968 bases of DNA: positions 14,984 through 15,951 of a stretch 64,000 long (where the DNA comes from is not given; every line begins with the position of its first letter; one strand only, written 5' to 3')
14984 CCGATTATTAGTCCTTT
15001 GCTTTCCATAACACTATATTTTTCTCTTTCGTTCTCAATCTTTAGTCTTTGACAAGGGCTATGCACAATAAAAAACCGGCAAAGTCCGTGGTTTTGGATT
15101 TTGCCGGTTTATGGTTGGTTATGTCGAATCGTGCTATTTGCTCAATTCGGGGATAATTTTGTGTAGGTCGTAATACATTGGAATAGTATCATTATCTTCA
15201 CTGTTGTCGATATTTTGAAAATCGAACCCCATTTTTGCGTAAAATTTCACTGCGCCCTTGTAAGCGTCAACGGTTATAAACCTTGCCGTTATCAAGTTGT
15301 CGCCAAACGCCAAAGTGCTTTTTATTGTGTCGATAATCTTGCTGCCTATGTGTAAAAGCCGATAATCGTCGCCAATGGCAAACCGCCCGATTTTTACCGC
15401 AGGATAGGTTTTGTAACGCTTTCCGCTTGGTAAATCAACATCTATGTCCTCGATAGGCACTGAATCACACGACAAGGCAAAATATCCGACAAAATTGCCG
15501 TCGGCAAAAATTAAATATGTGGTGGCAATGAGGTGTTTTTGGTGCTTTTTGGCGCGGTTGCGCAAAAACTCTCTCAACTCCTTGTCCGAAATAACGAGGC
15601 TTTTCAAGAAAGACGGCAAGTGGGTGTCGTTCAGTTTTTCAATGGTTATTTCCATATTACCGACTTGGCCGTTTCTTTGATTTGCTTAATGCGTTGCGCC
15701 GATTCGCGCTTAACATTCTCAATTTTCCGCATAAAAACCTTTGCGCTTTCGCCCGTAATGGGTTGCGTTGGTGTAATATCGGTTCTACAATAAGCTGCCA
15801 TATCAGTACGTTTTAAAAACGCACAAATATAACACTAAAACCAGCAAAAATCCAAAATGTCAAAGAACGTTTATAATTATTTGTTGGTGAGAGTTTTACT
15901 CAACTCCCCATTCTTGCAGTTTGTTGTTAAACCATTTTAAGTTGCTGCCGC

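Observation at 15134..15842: Self-contained small-ORF + GNAT module inserted in the late arm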

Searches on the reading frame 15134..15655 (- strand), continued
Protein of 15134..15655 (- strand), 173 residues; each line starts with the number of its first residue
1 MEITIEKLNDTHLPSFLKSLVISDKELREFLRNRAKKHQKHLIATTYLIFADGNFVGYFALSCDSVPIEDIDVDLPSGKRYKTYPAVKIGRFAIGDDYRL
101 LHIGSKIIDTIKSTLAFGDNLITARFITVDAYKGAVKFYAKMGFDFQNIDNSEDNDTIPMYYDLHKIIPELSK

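Call 32: search_solved_structures(query=A1, max_evalue=0.01, show_alignments=2)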
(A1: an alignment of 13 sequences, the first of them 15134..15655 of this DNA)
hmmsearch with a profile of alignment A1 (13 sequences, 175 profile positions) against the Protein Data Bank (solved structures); distinct sequences matched with E-value up to 0.01: 38.
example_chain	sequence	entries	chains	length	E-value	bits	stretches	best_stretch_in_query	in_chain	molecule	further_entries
9ilr_A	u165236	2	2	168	2.4e-15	60.5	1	9-153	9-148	N-acetyltransferase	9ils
6gts_A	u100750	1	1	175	2.9e-15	60.2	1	6-159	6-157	Acetyltransferase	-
6ajn_A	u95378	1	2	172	4e-15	59.8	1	6-159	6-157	N-acetyltransferase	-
5zgn_C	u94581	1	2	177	4.3e-15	59.7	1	8-159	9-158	KacT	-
6ajm_A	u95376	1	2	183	4.7e-15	59.5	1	6-159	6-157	N-acetyltransferase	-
7f37_B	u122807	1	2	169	5.8e-15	59.2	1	10-152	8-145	GNAT family N-acetyltransferase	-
5xun_A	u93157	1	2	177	4e-14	56.5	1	8-159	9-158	Acetyltransferase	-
6gtq_A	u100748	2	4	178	4.3e-14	56.4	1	6-159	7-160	N-acetyltransferase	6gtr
6gtp_A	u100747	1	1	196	6.6e-14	55.8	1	7-159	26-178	N-acetyltransferase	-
7chd_A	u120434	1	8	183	1.3e-13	54.8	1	6-159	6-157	N-acetyltransferase domain-containing protein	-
6g96_B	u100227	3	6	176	4.3e-11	46.6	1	13-141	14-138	Acetyltransferase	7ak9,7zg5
7f36_A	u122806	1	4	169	1.1e-09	42.1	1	11-158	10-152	N-acetyltransferase domain-containing protein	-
7ak8_A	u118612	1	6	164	1.2e-09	41.9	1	11-158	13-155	GCN5 family acetyltransferase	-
5fvj_A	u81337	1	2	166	1.3e-09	41.9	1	11-158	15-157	PUTATIVE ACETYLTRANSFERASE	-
7ak7_A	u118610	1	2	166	1.6e-09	41.5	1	11-153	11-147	Acetyltransferase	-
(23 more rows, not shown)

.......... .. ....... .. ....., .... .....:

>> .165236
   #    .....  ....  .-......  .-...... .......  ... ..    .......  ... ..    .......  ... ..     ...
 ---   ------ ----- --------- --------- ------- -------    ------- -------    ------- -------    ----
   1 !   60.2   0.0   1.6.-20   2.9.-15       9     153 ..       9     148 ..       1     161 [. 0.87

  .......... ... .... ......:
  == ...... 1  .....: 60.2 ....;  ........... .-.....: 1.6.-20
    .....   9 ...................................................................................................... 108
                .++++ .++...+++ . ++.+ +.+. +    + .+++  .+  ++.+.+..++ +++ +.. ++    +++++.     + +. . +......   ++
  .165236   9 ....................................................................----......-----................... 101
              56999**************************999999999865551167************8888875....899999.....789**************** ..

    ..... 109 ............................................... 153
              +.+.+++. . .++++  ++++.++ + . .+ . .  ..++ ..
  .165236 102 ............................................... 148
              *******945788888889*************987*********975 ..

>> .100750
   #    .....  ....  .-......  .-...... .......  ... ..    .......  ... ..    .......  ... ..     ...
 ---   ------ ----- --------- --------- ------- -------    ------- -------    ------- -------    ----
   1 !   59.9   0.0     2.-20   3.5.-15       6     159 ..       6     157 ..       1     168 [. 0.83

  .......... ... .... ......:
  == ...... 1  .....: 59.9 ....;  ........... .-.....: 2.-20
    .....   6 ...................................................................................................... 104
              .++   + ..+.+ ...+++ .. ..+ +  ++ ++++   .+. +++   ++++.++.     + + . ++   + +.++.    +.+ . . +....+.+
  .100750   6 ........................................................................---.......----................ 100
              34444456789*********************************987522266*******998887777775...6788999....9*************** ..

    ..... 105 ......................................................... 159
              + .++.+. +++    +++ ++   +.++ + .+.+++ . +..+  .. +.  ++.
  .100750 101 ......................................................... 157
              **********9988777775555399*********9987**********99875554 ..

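Call 62: get_annotated_region(hit=H1, flank=2500)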
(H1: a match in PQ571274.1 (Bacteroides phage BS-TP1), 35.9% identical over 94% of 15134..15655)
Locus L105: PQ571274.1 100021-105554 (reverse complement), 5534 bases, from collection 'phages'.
description: Bacteroides phage BS-TP1, complete genome.
organism: Bacteroides phage BS-TP1 (NCBI taxid 3385221)
taxonomy: Viruses
host: Bacteroides salyersiae BG8; source: sewage from septic tank; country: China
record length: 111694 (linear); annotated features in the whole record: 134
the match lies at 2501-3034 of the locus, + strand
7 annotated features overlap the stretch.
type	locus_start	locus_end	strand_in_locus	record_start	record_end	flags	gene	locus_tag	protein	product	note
CDS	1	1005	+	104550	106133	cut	-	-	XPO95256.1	terminase large subunit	BS-TP1_gp123; BS-TP1_gp123; Annot2=(structure alignment-afuniprot50) AF-A0A5J4Q7Y3-F1-model_v4 Terminase_3 ...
CDS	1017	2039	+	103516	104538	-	-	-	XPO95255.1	hypothetical protein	BS-TP1_gp122; BS-TP1_gp122; None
CDS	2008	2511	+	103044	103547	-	-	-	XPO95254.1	hypothetical protein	BS-TP1_gp121; BS-TP1_gp121; None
CDS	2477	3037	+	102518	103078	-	-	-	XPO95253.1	acetyltransferase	BS-TP1_gp120; BS-TP1_gp120; Annot2=(structure alignment-afuniprot50) AF-A0A415BLP0-F1-model_v4 ...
CDS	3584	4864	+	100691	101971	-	-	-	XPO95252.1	integrase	BS-TP1_gp119; BS-TP1_gp119; Annot2=(structure alignment-afuniprot50) AF-A0A4S1ZHU2-F1-model_v4 Tyr recombinase ...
CDS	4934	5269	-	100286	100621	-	-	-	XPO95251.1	ORF136a-like protein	BS-TP1_gp118; BS-TP1_gp118; None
CDS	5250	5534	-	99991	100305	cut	-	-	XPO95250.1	protease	BS-TP1_gp117; BS-TP1_gp117; Annot2=(hmm profile search-phrog [Rank2]) phrog_15610 protease;Annot3=(structure ...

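Call 63: get_annotated_region(hit=H4, flank=1500)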
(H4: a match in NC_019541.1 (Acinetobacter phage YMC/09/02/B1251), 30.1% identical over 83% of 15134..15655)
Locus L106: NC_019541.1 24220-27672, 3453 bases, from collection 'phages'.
description: Acinetobacter phage YMC/09/02/B1251_ABA_BP, complete genome.
organism: Acinetobacter phage YMC/09/02/B1251 (NCBI taxid 1221835)
taxonomy: Viruses; Duplodnaviria; Heunggongvirae; Uroviricota; Caudoviricetes; Vieuvirus; Vieuvirus B1251
host: Acinetobacter baumannii YMC/09/02/B1251; source: isolate from sewage sample from a university hospital; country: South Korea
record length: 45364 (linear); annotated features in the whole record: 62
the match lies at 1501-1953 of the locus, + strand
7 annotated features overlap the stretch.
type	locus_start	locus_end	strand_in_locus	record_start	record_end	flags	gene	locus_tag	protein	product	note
CDS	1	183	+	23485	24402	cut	-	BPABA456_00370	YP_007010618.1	hypothetical protein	-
CDS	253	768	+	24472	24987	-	-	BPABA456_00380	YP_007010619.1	hypothetical protein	-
CDS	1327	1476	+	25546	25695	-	-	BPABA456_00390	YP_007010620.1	hypothetical protein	-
CDS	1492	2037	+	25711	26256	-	-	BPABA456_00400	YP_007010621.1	acetyltransferase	-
CDS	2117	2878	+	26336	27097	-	-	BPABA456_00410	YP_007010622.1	hypothetical protein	-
CDS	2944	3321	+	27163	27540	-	-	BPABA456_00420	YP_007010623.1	putative lipoprotein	-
CDS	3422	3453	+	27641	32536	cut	-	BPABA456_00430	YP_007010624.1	tape measure protein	-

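Call 71: predict_structure(alignment_id=A5)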
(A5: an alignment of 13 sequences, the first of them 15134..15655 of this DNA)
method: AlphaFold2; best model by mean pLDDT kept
length: 173 residues; sequences in the alignment: 13
mean_pLDDT: 83.0   pTM: 0.79
mean pLDDT of the five models: 83.0, 82.4, 82.4, 79.4, 75.7
residues with pLDDT >= 90: 64; 70-90: 77; 50-70: 31; < 50: 1
segments of 3 or more residues with pLDDT < 50: none
pLDDT, mean of each block of 10 residues (from residue 1): 86 60 74 87 91 89 89 71 90 86 92 81 83 94 86 81 82 51
secondary structure, 60 per line:
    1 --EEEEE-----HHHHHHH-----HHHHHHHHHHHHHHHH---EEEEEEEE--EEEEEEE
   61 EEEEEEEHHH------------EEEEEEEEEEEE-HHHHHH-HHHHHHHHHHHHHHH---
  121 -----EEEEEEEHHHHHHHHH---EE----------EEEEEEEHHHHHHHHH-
elements in order: E3-7 H13-19 H25-40 E44-51 E54-67 E83-94 H96-101 H103-117 E126-132 H133-141 E157-163 H164-172

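Call 79: fold_search(model_id=the predicted structure, library=pdb)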
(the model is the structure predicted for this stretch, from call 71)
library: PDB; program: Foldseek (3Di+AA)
matches with E <= 10: 1108; with E <= 0.001: 580
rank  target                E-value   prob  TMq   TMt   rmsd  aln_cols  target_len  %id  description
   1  7byy_C                6.0e-11  1.00  0.77  0.76   3.9       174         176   14  Crystal structure of bacterial toxin (released 2020-06-03)
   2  7byy_B                3.2e-10  1.00  0.76  0.74   3.9       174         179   14  Crystal structure of bacterial toxin (released 2020-06-03)
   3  7byy_D                5.2e-10  1.00  0.77  0.77   4.0       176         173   14  Crystal structure of bacterial toxin (released 2020-06-03)
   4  7ak7_B                1.1e-09  1.00  0.69  0.77   4.1       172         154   19  Structure of Salmonella TacT2 toxin bound to TacA2 antitoxin (released 2021-08-18)
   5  7f37_B                1.1e-09  1.00  0.67  0.73   4.2       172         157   22  Crystal structure of AtaT2-AtaR2 complex (released 2021-12-22)
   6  7byy_A                1.3e-09  1.00  0.76  0.74   4.0       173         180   14  Crystal structure of bacterial toxin (released 2020-06-03)
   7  5xun_B                1.6e-09  1.00  0.72  0.73   4.7       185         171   20  Crystal structure of Y145F mutant of KacT (released 2017-07-19)
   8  7ak7_A                1.7e-09  1.00  0.69  0.76   4.4       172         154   19  Structure of Salmonella TacT2 toxin bound to TacA2 antitoxin (released 2021-08-18)
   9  6gtr_B                1.7e-09  1.00  0.71  0.78   4.1       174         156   17  Structure of the AtaT Y144F mutant toxin bound to the C-terminus of the antitoxin AtaR and Acetyl-CoA (released 2019-03-06)
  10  9ilr_A                1.7e-09  1.00  0.64  0.70   5.2       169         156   24  The structure of the GmvT-GmvA-AcCoA ternary complex (released 2025-03-05)
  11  7f37_A                1.7e-09  1.00  0.66  0.70   5.3       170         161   22  Crystal structure of AtaT2-AtaR2 complex (released 2021-12-22)
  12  5xun_A                2.1e-09  1.00  0.74  0.75   4.2       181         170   20  Crystal structure of Y145F mutant of KacT (released 2017-07-19)
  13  7chd_A                2.5e-09  1.00  0.75  0.76   4.2       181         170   19  AtaT complexed with acetyl-methionyl-tRNAfMet (released 2020-11-04)
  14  7chd_B                2.5e-09  1.00  0.75  0.73   4.1       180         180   19  AtaT complexed with acetyl-methionyl-tRNAfMet (released 2020-11-04)
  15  6gtq_B                3.2e-09  1.00  0.72  0.78   3.8       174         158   18  Structure of the AtaT Y144F mutant toxin bound to the C-terminus of the antitoxin AtaR (released 2019-03-06)
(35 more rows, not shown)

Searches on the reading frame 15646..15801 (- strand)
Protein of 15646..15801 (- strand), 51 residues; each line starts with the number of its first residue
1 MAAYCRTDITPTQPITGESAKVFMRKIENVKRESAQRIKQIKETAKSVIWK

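Call 3: search_protein_families(library=pfam, proteins=[window:15646-15801:-], max_evalue=1)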
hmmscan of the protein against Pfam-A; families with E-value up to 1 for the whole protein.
window:15646-15801:- (51 aa): 1 family
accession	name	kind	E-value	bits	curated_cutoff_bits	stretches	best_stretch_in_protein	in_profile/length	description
PF06462.18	Hyd_WA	-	0.073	13.3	21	1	3-19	11-26/30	Propeller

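Call 4: search_protein_families(library=ncbifam, proteins=[window:15646-15801:-], max_evalue=1)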
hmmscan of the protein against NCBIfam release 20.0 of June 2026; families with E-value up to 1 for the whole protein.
window:15646-15801:- (51 aa): 0 families

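Call 7: search_protein_families(library=padloc, proteins=[window:15646-15801:-], max_evalue=1)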
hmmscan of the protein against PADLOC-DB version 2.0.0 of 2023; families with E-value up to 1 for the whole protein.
window:15646-15801:- (51 aa): 0 families

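Call 8: search_protein_families(library=phrogs, proteins=[window:15646-15801:-], max_evalue=0.01)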
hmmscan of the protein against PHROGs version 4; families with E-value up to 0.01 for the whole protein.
window:15646-15801:- (51 aa): 1 family
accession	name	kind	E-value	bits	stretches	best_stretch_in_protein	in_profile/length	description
phrog_19614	-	unknown function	0.0064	17.5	1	24-44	18-38/61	-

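Call 31: search_solved_structures(query=A2, max_evalue=10, show_alignments=5)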
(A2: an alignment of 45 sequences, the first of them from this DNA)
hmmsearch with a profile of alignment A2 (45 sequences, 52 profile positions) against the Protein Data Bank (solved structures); distinct sequences matched with E-value up to 10: 18.
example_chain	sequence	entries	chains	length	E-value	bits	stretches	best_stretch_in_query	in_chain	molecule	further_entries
9lqd_A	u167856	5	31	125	0.26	14.7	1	6-40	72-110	SAM lyase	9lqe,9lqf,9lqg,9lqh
9gad_A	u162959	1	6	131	0.27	14.6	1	6-40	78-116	SAM-AMP Lyase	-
9gab_D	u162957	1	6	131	0.45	13.9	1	7-40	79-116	SAM-AMP Lyase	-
5gjj_A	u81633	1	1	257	0.85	13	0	23-45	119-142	Heat shock 70 kDa protein 1A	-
6h9l_A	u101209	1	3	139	1.6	12.1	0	21-50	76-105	Uncharacterized protein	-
9y6s_9S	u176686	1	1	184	1.8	12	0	25-44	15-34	Centrin, putative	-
4po2_A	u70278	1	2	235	2.1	11.8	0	23-45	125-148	Heat shock 70 kDa protein 1A/1B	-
3hjl_A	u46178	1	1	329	2.1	11.8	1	15-45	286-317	Flagellar motor switch protein fliG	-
4s0k_A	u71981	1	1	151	3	11.3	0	21-46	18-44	Threonine--tRNA ligase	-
4s03_A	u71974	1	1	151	3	11.3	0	21-46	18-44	Threonine--tRNA ligase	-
4s0l_A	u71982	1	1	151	3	11.3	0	21-46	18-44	Threonine--tRNA ligase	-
1y2q_A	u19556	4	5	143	3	11.3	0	21-46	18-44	Threonyl-tRNA synthetase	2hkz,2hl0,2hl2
4s0i_A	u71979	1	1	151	3.2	11.2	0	21-46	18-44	Threonine--tRNA ligase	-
4s0j_A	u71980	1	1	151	3.2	11.2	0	21-46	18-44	Threonine--tRNA ligase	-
2hl1_A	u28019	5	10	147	3.3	11.2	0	21-46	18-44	Threonyl-tRNA synthetase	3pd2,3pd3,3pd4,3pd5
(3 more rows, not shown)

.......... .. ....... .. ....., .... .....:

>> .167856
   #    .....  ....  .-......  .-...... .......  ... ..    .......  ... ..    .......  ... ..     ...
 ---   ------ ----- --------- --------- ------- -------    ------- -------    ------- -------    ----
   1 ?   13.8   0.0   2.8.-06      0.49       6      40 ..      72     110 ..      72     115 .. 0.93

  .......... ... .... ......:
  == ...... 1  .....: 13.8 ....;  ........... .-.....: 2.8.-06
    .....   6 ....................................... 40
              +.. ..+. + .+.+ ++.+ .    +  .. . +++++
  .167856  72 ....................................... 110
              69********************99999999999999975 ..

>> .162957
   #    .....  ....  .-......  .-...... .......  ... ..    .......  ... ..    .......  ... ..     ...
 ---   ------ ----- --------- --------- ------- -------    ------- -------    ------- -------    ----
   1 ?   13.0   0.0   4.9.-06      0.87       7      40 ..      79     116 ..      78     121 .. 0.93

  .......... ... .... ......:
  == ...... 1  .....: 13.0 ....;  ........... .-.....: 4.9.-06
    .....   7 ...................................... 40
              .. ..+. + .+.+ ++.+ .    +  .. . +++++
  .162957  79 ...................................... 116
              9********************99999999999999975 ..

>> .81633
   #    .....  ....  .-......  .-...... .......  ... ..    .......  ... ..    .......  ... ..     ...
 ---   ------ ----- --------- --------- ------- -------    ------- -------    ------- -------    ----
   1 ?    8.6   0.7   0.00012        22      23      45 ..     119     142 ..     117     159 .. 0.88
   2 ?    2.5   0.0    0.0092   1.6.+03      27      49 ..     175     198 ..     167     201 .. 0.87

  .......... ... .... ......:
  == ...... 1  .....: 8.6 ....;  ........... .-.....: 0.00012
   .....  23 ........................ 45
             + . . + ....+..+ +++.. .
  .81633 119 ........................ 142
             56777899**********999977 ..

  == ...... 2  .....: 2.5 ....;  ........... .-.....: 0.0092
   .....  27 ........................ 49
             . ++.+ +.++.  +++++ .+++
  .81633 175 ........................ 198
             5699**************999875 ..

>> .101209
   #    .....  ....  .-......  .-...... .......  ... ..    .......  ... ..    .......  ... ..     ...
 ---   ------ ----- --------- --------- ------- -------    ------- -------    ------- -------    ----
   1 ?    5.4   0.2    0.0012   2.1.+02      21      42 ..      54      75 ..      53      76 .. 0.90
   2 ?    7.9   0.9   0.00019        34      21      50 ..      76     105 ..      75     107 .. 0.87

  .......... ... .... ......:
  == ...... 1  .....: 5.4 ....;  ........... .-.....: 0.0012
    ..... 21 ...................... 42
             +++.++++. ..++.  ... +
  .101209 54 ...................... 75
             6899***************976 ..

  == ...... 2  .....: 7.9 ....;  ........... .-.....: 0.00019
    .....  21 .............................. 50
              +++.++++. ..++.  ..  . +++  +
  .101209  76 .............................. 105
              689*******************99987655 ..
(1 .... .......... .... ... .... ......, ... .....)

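Call 34: find_homologous_proteins(query=A2, max_evalue=0.01)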
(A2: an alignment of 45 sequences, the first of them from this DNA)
Query A2 (45 sequences) (51 aa, profile of the alignment): 1773 proteins with E <= 0.01 among 2061 candidates; the best 120 are listed.
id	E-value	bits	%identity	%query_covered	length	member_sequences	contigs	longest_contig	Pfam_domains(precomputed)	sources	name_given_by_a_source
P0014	8.6e-24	101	-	-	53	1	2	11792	-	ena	-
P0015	4.1e-23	99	-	-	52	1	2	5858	-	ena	-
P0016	7.1e-23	98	28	78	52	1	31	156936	-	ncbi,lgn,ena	-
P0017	7.5e-23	98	-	-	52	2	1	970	-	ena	-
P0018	7.9e-23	98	-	-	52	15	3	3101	-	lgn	-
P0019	8.6e-23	98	-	-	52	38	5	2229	-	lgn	-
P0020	9.6e-23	98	28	78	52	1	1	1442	-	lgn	-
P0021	1.4e-22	97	-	-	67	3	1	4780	-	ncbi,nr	ncbi:MAG: hypothetical protein IJB61_11905, partial [Bacteroides sp]|nr:hypothetical protein [Bacter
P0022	1.4e-22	97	33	78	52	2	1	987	-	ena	-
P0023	1.6e-22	97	35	78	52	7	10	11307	-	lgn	-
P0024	1.6e-22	97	28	78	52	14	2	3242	-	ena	-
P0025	2.0e-22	97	25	78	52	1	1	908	-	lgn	-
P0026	2.1e-22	97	-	-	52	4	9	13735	-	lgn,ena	-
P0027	2.4e-22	97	28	78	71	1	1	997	-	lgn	-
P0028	2.6e-22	96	35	78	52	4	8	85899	-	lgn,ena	-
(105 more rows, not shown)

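Call 74: predict_structure(alignment_id=A6)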
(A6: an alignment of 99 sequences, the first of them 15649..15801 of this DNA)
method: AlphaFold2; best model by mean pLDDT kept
length: 51 residues; sequences in the alignment: 99
mean_pLDDT: 81.7   pTM: 0.41
mean pLDDT of the five models: 81.7, 76.3, 76.0, 71.5, 71.2
residues with pLDDT >= 90: 20; 70-90: 21; 50-70: 7; < 50: 3
segments of 3 or more residues with pLDDT < 50: 1-3
pLDDT, mean of each block of 10 residues (from residue 1): 57 86 90 90 88 66
secondary structure, 60 per line:
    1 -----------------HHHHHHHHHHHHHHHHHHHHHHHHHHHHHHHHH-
elements in order: H18-50
